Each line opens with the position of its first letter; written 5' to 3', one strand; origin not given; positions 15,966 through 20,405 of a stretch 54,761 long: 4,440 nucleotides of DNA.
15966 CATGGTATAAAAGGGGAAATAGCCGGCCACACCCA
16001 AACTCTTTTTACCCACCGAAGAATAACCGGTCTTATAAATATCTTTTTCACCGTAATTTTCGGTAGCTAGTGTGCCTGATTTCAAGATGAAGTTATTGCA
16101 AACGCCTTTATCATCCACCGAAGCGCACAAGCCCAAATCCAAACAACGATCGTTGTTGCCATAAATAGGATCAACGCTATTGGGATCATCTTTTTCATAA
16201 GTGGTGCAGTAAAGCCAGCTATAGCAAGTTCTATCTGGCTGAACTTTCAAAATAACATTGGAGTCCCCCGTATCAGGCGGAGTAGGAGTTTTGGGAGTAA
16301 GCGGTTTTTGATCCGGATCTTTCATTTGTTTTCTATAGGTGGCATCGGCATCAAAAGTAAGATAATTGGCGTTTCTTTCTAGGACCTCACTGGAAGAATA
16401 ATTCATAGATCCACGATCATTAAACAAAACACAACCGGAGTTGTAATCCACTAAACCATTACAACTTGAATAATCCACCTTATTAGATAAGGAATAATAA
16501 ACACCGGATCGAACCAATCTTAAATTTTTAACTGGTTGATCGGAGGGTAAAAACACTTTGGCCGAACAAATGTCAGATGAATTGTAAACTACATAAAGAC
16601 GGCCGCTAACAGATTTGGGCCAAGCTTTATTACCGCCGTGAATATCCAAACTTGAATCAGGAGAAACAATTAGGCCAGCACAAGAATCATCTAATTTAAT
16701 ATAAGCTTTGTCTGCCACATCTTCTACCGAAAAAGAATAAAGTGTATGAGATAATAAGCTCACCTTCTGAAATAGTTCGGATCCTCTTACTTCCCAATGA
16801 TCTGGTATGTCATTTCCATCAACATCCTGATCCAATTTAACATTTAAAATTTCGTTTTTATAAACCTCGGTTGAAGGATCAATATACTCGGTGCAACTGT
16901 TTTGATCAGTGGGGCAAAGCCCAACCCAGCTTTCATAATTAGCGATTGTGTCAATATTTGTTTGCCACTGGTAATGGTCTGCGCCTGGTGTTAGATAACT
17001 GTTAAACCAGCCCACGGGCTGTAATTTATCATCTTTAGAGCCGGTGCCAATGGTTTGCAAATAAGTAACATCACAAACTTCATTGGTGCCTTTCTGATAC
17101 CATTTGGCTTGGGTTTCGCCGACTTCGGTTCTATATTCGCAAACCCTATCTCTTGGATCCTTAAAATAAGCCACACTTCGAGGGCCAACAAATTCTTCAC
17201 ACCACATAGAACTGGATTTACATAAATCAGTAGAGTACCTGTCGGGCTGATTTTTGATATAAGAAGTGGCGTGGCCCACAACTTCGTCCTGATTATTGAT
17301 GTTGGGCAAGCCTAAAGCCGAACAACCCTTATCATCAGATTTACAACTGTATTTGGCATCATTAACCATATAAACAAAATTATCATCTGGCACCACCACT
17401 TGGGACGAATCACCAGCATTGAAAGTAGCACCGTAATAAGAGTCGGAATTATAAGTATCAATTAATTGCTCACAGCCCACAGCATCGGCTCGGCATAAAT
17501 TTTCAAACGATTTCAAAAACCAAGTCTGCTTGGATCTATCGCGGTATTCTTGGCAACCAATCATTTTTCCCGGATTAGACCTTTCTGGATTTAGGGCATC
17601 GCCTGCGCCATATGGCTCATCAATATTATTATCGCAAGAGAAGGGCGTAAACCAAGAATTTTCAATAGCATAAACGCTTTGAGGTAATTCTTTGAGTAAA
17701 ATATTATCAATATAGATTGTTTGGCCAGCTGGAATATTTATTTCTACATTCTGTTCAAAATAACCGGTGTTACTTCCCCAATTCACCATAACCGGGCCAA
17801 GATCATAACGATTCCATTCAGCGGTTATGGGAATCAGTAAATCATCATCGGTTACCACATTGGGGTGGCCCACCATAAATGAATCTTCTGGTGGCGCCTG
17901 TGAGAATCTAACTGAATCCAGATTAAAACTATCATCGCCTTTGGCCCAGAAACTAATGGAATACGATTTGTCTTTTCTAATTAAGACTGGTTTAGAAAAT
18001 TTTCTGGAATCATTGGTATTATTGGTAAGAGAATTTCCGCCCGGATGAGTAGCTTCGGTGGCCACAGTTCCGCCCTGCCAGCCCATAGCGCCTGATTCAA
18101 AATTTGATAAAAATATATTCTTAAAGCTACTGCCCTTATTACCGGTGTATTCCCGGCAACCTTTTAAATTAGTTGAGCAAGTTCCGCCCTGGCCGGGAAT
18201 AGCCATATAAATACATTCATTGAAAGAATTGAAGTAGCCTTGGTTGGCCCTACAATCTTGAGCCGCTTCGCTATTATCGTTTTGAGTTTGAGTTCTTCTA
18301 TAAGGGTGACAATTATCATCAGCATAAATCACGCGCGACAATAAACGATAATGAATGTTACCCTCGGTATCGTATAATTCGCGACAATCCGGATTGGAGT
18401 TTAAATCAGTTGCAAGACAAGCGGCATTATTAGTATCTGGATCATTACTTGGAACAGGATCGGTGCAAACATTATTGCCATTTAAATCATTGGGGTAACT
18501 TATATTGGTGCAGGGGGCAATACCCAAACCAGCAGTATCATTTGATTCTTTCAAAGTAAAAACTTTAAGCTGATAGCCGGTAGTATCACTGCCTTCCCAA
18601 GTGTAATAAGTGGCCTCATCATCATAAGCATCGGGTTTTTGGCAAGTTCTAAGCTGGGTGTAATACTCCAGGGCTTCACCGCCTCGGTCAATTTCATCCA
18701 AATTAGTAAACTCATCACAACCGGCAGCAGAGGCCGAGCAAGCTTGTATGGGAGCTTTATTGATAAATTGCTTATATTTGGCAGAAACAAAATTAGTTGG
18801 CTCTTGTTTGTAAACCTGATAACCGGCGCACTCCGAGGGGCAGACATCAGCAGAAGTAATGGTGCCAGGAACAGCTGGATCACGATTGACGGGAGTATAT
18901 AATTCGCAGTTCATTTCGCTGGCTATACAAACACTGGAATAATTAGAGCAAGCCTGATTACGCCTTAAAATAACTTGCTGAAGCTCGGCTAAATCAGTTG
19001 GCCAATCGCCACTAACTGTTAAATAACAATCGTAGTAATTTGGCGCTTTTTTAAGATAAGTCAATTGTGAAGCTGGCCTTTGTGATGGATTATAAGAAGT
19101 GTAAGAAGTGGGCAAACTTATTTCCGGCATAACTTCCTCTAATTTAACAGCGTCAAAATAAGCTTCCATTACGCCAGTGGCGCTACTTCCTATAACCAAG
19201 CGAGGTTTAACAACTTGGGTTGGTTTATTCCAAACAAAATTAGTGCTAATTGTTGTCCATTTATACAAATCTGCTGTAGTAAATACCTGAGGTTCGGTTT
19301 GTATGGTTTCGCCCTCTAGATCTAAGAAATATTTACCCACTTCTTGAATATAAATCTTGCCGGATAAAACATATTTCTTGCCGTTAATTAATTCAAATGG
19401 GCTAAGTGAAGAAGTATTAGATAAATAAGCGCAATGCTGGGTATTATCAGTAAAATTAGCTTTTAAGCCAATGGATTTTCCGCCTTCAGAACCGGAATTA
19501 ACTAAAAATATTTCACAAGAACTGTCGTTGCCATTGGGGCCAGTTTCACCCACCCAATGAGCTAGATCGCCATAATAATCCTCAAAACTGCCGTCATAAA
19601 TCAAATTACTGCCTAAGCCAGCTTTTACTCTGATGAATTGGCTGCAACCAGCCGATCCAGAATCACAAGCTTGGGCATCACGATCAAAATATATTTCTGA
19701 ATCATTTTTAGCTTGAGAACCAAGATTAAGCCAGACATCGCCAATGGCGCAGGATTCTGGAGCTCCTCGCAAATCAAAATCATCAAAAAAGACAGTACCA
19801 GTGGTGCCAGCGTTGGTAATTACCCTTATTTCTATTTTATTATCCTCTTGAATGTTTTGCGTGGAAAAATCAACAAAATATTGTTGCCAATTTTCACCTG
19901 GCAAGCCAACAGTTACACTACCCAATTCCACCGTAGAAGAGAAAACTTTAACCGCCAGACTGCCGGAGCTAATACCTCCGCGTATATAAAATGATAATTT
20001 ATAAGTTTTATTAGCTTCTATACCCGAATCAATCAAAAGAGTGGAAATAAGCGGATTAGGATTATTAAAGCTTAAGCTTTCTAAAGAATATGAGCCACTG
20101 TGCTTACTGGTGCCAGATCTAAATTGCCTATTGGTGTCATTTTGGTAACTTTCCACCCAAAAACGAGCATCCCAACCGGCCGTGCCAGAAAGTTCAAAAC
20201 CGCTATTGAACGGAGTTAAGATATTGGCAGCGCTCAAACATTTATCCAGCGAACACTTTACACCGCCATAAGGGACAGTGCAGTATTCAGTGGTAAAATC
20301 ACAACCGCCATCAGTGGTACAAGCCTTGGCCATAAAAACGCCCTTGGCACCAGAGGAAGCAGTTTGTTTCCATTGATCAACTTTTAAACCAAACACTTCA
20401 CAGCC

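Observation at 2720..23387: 20.6-kb one-strand operon combining a minimal T4SS-like core with ComFC, a 3073-aa exoprotein and a TSP3 protein, but no conjugation functions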

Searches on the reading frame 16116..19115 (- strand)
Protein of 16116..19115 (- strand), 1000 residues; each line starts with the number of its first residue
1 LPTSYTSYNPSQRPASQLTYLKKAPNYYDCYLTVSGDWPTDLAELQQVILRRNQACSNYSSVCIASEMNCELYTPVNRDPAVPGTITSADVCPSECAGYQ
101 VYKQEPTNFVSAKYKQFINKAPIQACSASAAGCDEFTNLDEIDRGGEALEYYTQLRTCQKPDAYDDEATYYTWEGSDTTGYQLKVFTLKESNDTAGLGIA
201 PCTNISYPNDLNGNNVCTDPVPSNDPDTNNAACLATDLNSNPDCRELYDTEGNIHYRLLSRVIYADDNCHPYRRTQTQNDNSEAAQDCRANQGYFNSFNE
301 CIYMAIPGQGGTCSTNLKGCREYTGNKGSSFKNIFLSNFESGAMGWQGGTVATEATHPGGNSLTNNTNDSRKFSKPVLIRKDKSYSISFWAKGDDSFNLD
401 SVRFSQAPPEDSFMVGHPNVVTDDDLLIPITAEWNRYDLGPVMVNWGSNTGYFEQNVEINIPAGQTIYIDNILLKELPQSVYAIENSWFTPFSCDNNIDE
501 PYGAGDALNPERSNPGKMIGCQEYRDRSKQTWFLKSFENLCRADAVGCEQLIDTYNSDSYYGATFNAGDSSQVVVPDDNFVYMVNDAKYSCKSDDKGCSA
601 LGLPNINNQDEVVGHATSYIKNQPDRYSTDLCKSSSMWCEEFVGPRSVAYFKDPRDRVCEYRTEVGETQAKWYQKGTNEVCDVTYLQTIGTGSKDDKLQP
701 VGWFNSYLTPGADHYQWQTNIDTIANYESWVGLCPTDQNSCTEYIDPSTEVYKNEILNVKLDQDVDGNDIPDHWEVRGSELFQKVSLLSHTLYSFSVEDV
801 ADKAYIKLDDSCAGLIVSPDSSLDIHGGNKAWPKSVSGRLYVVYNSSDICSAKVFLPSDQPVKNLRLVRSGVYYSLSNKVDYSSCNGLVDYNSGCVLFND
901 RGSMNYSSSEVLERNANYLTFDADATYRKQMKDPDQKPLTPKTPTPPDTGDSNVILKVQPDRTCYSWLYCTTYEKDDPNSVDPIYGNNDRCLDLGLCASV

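Call 68: search_protein_representatives(protein=window:16116-19115:-)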
Query: 1000 residues. Proteins with E-value up to 0.001 (for the whole library): 1262; up to 1e-10: 1215; up to 1e-30: 1070. The best 150 are listed.
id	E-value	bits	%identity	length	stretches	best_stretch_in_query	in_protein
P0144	0.0e+00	1457.5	63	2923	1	2-1000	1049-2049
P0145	0.0e+00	1340.0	63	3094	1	3-999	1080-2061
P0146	0.0e+00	1051.2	53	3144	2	2-999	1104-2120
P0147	1.6e-298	1009.6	47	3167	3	2-998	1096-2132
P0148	2.0e-286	969.6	48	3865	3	238-998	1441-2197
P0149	2.1e-282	956.3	49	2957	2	2-999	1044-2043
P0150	1.5e-275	933.6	49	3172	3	237-999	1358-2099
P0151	1.0e-272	924.2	73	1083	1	3-558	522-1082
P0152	3.4e-259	879.4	48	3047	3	208-999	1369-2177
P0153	3.7e-259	879.3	49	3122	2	3-765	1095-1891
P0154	4.5e-258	875.7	46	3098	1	2-1000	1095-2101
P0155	6.1e-258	875.3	49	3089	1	3-998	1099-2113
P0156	1.1e-255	867.8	50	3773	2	7-759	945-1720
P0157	4.3e-255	865.8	44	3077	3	240-999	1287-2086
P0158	2.9e-243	826.7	48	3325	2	206-997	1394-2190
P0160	1.2e-236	804.7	48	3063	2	3-754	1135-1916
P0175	3.5e-145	502.0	40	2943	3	55-365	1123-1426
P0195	1.7e-126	440.1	39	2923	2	16-776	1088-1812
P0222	6.4e-116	405.1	36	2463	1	55-999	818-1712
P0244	1.1e-110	387.8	37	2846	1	54-1000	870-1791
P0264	3.3e-108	379.6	35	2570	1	15-999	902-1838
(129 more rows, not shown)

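Call 69: list_cluster_members(proteins=[P0144, P0145, P0149, P0154, P0160, P0175, P0195, P0222, P0244, P0264])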
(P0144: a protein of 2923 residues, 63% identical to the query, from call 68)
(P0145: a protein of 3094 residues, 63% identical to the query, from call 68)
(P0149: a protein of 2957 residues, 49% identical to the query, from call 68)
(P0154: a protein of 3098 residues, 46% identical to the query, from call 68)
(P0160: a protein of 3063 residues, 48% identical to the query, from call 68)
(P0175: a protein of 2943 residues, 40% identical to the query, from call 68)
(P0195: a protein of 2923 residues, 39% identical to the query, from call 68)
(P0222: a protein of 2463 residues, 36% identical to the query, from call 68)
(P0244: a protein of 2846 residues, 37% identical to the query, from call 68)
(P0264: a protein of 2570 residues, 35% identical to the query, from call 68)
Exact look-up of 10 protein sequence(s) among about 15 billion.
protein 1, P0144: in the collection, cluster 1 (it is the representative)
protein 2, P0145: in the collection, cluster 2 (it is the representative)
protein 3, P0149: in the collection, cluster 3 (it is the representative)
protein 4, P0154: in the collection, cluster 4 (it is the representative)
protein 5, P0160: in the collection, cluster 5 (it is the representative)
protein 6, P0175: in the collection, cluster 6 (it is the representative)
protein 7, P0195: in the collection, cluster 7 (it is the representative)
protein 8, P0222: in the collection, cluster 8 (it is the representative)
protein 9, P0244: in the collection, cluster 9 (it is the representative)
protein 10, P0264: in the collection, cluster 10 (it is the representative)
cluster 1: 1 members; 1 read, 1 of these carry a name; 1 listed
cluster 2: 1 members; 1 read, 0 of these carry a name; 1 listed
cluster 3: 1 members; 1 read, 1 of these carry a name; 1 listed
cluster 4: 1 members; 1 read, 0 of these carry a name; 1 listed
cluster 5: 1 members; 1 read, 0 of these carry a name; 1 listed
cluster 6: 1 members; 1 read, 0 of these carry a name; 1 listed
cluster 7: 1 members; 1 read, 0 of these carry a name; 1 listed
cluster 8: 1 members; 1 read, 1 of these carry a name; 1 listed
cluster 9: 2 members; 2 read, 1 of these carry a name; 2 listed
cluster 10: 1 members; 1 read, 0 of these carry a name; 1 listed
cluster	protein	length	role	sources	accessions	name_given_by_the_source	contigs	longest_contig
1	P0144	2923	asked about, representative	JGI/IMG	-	hypothetical protein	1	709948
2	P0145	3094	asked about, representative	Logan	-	-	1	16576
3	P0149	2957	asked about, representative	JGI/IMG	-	hypothetical protein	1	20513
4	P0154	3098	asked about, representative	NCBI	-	-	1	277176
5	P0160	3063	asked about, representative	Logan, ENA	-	-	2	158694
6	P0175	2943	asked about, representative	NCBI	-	-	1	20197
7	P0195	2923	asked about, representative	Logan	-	-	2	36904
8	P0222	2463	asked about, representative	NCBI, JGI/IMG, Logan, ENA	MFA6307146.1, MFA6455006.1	MAG: hypothetical protein WCV70_04075 [Patescibacteria group bacterium] | hypothetical protein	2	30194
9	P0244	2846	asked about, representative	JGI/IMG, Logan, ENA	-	-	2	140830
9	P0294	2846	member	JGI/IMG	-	hypothetical protein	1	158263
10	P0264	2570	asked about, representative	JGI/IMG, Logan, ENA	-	-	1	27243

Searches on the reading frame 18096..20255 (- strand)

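Call 55: search_protein_families(library=pfam, proteins=[window:18096-20255:-], max_evalue=1)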
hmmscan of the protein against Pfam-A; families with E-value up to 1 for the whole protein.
window:18096-20255:- (720 aa): 1 family
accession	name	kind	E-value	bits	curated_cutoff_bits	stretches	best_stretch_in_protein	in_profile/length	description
PF02018.23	CBM_4_9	-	2.4e-08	34.9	25.9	2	16-147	5-131/136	Carbohydrate binding domain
